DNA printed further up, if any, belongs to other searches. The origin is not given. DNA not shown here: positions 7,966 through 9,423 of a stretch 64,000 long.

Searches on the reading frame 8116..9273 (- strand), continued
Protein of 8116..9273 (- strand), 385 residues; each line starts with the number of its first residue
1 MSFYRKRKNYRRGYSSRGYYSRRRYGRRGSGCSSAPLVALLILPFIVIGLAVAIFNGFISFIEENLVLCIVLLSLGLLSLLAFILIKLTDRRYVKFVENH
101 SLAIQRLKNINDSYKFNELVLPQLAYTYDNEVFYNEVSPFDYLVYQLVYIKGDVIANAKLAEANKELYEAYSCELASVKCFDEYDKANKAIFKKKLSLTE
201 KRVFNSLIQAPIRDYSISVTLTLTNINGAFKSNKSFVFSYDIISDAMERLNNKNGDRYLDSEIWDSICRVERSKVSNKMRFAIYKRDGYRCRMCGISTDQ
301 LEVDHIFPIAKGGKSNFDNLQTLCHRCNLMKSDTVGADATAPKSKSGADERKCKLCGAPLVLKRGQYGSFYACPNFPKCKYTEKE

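Call 74: find_related_loci(query=A3, collection=viral_contigs, flank=6000)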
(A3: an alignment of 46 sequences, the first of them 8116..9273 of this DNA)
Query A3 (385 aa) in viral_contigs; peptide patterns used: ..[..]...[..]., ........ (x = any residue, [..] = any of these).
86 stretches matched a pattern; 47 encode a relative of the query (tblastn E <= 1e-3); 47 distinct loci.
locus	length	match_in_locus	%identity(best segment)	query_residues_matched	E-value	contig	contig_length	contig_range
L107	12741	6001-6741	47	93-335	2e-65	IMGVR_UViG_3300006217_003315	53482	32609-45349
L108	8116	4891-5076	56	275-337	6e-18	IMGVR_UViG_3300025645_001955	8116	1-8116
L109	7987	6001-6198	48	270-332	3e-16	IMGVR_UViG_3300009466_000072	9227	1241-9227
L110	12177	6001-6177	53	275-334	9e-15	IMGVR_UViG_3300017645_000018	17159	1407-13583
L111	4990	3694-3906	44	263-335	1e-14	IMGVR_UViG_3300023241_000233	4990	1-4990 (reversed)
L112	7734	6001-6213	44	263-335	1e-14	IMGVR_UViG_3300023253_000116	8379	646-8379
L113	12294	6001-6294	41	274-356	2e-14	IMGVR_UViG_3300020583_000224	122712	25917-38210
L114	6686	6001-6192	52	272-333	6e-14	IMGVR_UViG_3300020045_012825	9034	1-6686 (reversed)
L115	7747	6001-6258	45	265-349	6e-14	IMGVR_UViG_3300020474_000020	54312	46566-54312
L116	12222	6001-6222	50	278-349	6e-14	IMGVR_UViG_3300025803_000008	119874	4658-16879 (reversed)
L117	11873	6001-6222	50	278-349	6e-14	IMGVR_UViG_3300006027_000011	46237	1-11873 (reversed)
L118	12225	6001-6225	43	275-347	9e-14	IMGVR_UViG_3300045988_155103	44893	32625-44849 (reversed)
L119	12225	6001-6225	43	275-347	8e-14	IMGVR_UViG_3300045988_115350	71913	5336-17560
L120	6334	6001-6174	55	278-334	1e-13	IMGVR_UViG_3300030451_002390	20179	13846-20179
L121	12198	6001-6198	44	282-347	9e-14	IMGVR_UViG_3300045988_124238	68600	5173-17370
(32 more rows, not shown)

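Call 91: fold_search(model_id=the predicted structure, library=viral)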
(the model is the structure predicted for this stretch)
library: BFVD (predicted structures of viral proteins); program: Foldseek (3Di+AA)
matches with E <= 10: 272; with E <= 0.001: 0
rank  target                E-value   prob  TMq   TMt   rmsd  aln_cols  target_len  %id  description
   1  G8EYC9                2.5e-03  1.00  0.14  0.59   1.7        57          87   42  HNH endonuclease [Synechococcus phage S-CBP42]
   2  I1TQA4                2.6e-03  1.00  0.13  0.39   1.7        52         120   46  (no name in the UniProt tables at hand)
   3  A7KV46                2.6e-03  1.00  0.14  0.31  11.3       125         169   19  (no name in the UniProt tables at hand)
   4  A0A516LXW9            3.5e-03  0.87  0.14  0.27  20.9       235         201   15  (no name in the UniProt tables at hand)
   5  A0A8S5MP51            4.9e-03  1.00  0.16  0.37   7.8       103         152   32  HNHc [Podoviridae sp. ctoqT5]
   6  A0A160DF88            6.6e-03  1.00  0.13  0.20  10.2        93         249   28  HNH endonuclease [Gordonia phage ClubL]
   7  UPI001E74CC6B         7.0e-03  1.00  0.17  0.32   7.3       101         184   24  (no name look-up for this kind of identifier)
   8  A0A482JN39            7.4e-03  1.00  0.16  0.23   8.4       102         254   25  HNH endonuclease [Gordonia phage BrutonGaster]
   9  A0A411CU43            7.9e-03  1.00  0.18  0.29  13.2       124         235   22  HNH endonuclease [Gordonia phage IDyn]
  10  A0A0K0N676            8.9e-03  0.98  0.17  0.18  15.9       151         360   18  HNH nuclease domain-containing protein [Gordonia phage GTE8]
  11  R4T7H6                8.9e-03  0.66  0.13  0.20  22.4       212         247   16  (no name in the UniProt tables at hand)
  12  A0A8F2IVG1            9.9e-03  1.00  0.15  0.29   1.9        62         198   29  Endonuclease [Microbacterium phage vB_MoxS-R1]
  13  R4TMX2                1.1e-02  0.92  0.16  0.30  19.2       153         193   19  C2H2-type domain-containing protein [Halogranum tailed virus 1]
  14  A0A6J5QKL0            1.2e-02  1.00  0.15  0.58   2.2        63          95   33  HNHc domain containing protein [uncultured Caudovirales phage]
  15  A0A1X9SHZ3            1.8e-02  0.97  0.14  0.23  10.1       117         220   19  HNH protein [Lactococcus phage AM12]
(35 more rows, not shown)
